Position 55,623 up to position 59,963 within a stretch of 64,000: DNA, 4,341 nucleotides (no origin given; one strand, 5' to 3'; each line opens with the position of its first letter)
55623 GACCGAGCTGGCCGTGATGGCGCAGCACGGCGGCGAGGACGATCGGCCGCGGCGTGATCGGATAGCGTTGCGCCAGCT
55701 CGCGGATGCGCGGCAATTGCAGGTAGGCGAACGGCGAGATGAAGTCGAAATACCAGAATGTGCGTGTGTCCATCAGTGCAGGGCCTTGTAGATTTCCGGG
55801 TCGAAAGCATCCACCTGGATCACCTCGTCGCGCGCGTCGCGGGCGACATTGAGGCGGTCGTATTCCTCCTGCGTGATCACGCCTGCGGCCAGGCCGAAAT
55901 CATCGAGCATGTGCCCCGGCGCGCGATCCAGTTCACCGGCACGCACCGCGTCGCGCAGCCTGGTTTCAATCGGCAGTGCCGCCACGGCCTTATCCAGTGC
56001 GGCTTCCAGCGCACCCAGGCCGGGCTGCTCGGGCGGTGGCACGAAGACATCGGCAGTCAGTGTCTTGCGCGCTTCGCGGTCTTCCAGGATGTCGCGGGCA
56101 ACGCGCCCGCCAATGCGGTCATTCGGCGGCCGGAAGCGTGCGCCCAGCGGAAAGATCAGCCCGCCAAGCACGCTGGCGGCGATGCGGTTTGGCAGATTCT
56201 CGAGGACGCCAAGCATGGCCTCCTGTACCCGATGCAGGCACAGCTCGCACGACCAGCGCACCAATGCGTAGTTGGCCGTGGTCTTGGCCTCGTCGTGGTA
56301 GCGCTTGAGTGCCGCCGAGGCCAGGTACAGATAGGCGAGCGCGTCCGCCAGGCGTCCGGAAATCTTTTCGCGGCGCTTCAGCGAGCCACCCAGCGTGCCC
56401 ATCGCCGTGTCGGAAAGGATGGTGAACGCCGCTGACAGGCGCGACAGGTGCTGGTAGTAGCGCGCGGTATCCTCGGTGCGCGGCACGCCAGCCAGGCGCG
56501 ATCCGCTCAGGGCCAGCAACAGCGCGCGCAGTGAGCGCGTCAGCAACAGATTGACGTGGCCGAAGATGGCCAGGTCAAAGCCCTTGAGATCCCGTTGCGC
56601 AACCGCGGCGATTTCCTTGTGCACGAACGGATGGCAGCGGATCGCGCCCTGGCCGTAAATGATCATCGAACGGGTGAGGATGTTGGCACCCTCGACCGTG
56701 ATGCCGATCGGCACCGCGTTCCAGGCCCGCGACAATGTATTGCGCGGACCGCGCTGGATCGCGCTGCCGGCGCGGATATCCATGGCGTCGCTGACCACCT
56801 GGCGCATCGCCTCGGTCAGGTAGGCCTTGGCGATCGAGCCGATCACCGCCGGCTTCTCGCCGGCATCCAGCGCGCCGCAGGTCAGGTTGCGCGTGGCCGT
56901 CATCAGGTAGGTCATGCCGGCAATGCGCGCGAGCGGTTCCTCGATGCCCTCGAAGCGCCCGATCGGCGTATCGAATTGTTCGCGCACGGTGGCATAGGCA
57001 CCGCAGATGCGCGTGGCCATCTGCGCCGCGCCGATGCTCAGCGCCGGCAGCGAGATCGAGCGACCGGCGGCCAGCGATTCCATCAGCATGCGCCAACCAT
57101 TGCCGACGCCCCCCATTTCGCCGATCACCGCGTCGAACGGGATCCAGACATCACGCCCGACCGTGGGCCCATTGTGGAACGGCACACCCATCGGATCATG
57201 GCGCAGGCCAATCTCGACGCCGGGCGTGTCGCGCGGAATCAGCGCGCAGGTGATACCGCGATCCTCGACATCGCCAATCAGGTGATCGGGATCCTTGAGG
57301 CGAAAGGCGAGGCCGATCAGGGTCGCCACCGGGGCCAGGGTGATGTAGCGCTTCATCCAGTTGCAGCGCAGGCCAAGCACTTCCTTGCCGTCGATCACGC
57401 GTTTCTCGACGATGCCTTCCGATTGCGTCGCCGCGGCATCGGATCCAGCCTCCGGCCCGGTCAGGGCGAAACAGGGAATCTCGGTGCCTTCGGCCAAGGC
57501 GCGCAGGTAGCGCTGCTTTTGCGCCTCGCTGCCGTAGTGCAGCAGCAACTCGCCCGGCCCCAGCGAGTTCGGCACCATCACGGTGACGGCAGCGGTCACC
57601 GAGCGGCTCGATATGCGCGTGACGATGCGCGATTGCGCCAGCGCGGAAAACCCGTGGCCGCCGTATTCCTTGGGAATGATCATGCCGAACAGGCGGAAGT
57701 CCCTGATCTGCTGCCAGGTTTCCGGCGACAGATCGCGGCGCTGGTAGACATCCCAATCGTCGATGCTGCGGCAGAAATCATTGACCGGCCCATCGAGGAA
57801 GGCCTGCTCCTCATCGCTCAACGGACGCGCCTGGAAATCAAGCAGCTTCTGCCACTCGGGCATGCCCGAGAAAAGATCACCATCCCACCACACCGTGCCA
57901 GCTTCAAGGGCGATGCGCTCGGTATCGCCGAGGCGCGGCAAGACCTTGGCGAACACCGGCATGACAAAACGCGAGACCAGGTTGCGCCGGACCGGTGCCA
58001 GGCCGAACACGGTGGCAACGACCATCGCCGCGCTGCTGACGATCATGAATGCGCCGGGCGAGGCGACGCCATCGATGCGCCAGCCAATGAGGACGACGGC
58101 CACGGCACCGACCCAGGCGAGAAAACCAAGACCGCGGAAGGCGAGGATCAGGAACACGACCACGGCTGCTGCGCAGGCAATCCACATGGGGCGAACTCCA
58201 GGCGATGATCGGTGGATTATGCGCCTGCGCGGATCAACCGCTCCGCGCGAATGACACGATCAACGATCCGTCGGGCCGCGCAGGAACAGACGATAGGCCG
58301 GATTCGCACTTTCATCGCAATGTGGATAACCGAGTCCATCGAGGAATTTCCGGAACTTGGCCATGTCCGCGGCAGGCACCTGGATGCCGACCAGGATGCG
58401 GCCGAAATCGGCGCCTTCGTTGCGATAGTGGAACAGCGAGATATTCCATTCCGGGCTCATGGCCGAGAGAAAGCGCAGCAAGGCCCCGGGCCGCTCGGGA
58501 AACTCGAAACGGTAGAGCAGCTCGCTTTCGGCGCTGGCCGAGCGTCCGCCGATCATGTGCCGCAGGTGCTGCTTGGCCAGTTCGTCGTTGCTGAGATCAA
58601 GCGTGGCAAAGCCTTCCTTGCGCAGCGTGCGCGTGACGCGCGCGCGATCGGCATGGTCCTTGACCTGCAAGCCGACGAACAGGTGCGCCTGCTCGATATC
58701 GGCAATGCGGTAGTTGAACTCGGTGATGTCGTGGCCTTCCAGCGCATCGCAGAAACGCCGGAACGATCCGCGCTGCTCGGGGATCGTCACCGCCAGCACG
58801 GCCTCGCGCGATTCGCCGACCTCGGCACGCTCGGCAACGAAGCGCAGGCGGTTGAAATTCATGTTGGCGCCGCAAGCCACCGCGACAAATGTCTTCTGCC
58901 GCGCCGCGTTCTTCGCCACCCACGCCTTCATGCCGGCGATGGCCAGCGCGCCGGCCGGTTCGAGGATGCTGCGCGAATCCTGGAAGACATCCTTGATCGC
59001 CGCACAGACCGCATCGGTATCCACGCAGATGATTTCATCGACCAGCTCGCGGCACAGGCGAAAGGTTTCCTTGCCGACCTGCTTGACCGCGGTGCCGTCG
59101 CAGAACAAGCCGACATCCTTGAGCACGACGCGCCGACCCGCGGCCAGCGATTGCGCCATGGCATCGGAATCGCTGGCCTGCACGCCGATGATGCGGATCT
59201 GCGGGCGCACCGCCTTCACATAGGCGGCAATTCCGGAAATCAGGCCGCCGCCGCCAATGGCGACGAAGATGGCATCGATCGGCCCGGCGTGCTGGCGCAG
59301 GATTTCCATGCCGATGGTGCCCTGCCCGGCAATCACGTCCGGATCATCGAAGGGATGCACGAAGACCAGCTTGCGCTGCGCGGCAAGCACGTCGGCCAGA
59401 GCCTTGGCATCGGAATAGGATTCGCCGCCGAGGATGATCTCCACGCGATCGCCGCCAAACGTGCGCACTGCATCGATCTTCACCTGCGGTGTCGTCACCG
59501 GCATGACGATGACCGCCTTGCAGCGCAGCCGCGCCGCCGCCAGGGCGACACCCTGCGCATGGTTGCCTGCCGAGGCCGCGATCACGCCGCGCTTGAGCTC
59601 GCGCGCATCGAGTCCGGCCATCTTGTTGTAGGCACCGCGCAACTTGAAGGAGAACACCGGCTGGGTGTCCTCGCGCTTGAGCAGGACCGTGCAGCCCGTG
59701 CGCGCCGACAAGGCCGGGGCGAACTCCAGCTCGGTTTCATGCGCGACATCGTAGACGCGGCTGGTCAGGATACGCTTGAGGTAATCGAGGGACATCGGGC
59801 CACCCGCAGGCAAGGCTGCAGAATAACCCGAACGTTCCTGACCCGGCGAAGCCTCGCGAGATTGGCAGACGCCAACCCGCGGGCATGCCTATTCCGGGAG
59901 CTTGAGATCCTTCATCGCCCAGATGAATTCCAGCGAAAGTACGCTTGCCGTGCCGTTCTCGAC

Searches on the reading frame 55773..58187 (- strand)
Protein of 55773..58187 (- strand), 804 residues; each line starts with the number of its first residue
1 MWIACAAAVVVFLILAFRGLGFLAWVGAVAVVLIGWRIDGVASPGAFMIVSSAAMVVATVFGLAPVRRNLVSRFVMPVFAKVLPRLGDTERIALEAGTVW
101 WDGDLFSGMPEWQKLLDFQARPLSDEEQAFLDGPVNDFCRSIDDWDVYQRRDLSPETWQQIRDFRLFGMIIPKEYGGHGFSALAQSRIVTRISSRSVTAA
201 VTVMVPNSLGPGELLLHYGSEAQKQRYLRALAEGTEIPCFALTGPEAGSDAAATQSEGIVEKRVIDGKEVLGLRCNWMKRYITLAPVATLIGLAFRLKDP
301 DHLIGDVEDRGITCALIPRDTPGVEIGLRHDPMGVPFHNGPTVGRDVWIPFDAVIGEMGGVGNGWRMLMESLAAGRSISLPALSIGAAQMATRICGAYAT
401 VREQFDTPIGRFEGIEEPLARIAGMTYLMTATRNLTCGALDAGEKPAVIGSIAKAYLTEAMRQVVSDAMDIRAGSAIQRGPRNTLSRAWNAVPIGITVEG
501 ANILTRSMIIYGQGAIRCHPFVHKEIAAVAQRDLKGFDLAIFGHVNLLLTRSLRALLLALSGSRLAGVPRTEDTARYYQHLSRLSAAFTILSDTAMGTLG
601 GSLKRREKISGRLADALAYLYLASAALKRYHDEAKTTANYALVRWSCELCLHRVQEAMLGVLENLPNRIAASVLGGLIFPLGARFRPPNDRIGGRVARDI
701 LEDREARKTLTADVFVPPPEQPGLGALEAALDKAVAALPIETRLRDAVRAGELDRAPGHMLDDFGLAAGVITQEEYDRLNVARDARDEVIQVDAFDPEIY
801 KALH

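Call 51: search_protein_families(library=pfam, proteins=[window:55773-58187:-], max_evalue=0.001)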
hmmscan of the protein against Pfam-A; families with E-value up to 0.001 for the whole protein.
window:55773-58187:- (804 aa): 4 families
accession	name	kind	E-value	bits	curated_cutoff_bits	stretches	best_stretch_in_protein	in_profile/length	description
PF09317.16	ACDH_C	-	8.4e-94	314.8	25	1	516-795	1-284/284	Acyl-CoA dehydrogenase, C-terminal, bacterial type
PF02771.21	Acyl-CoA_dh_N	-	2.4e-18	67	22.9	1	142-234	23-112/113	Acyl-CoA dehydrogenase, N-terminal domain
PF00441.29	Acyl-CoA_dh_1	-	1.2e-16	61.7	22.4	1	362-509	1-145/150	Acyl-CoA dehydrogenase, C-terminal domain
PF02770.24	Acyl-CoA_dh_M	-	1.2e-11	45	33.3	1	239-339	1-88/97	Acyl-CoA dehydrogenase, middle domain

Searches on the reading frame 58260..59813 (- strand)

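Call 51: search_protein_families(library=pfam, proteins=[window:58260-59813:-], max_evalue=0.001)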
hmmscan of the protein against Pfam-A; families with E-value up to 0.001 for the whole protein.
window:58260-59813:- (517 aa): 2 families
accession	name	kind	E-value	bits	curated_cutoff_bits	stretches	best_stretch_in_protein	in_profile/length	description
PF00291.31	PALP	-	4.2e-77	259.8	35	1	25-315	6-295/295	Pyridoxal-phosphate dependent enzyme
PF00585.24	Thr_dehydrat_C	-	2.5e-49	165.5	27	2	423-511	2-91/91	C-terminal regulatory domain of Threonine dehydratase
